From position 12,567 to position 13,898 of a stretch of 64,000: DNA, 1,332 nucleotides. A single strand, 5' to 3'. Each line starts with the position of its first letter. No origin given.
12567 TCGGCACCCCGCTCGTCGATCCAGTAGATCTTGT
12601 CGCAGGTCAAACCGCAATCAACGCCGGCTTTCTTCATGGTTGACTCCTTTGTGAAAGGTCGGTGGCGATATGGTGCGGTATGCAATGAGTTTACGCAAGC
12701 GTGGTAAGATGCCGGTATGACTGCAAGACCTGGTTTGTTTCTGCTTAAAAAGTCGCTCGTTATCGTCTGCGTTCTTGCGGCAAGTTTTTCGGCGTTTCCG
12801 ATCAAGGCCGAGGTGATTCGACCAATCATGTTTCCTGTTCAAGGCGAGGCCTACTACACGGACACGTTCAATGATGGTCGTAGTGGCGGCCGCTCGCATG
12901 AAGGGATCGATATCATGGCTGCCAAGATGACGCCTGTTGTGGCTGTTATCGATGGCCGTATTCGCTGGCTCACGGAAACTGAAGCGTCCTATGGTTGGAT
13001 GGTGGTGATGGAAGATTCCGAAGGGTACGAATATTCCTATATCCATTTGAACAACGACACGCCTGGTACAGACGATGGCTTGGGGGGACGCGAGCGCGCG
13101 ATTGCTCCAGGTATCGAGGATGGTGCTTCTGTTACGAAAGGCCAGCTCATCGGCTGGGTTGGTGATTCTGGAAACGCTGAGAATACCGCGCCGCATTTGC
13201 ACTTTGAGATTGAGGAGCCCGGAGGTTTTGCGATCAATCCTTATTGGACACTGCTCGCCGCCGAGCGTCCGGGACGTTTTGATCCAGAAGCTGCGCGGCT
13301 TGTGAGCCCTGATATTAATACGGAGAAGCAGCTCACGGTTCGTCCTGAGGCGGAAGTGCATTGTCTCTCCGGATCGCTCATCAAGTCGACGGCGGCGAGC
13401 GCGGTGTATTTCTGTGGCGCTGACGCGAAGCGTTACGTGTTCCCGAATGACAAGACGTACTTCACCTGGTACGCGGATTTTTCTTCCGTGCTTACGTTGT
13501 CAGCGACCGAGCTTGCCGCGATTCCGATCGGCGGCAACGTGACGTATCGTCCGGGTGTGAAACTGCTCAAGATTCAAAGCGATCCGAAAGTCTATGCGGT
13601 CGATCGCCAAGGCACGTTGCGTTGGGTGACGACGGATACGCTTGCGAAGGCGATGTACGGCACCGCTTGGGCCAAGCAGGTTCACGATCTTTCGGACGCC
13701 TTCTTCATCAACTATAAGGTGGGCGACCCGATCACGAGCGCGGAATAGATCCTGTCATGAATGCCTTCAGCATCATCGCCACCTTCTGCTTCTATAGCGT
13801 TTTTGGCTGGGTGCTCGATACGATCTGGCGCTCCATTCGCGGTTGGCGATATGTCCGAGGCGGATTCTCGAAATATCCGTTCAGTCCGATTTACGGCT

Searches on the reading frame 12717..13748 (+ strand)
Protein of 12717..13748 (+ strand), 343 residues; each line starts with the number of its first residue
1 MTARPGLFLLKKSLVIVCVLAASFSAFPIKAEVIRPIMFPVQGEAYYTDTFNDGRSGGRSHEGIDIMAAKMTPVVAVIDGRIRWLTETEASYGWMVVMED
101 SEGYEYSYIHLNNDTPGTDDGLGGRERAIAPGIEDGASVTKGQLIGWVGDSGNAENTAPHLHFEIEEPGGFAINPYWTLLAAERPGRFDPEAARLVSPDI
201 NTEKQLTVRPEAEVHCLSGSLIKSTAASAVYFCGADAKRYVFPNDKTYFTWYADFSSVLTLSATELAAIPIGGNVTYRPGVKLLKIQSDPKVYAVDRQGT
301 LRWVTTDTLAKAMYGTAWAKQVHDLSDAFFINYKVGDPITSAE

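Call 6: search_protein_families(library=pfam, proteins=[window:12717-13748:+], max_evalue=0.01)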
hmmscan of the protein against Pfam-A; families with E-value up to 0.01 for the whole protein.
window:12717-13748:+ (343 aa): 1 family
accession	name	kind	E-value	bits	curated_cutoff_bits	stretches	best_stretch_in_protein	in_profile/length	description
PF01551.29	Peptidase_M23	-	3.2e-20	72.6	28.7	2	60-113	2-54/96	Peptidase family M23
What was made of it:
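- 12717..13748 (+): Intact M23 peptidase whose C-terminus (~13398-13739) is the second copy of the CTD. Pfam Peptidase_M23, E = 3e-20 (call 6).
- On M23 peptidase (for the gene at 12717-13748): PF01551 scores 72.6 bits against a cut-off of 28.7 (call 6).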

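Call 23: search_protein_families(library=ncbifam, proteins=[window:12717-13745:+], max_evalue=1)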
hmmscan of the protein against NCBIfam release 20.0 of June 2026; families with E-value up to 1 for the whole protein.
window:12717-13745:+ (343 aa): 12 families
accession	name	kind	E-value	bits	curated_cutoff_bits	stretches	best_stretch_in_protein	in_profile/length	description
NF052336.1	PdgHdaseHSB100310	equivalog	4.3e-10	39.5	500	1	37-169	35-145/316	peptidoglycan hydrolase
NF050804.1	CellDivDipMCaul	equivalog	2.1e-08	33.5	900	1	25-165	491-613/634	cell division endopeptidase DipM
NF008644.1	PRK11637.1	equivalog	3.5e-06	26.2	270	1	38-176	265-380/385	murein hydrolase activator EnvC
NF008652.0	PRK11649.1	equivalog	5.3e-06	25.4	341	1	60-167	312-399/439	murein DD-endopeptidase MepM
NF052530.1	Heli_ShapePgp3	exception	7.3e-06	25.3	300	1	134-166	222-252/270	peptidoglycan metallopeptidase Pgp3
NF053825.1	PdgNdpepShyA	equivalog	4.6e-05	22.3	700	2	134-166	351-381/425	peptidoglycan DD-endopeptidase ShyA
NF008123.1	PRK10871.1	equivalog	0.0001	21.8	311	1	38-115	247-317/365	murein hydrolase activator NlpD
NF040883.1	amid_act_ActS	equivalog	0.00013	21.4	375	1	57-115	134-188/242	amidase activator ActS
NF053738.1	S2SprSpoIIQBc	equivalog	0.00025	20.7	250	1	133-175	178-219/232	stage II sporulation protein SpoIIQ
NF004799.0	PRK06148.1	subfamily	0.00074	17.6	1128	1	59-165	439-537/1015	hypothetical protein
NF053824.1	PdgNdpepShyC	equivalog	0.0013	17.7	700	1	59-165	294-380/429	peptidoglycan DD-endopeptidase ShyC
NF041208.1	celldiv_DipM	equivalog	0.002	17.4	740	1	37-167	298-406/419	cell division endopeptidase DipM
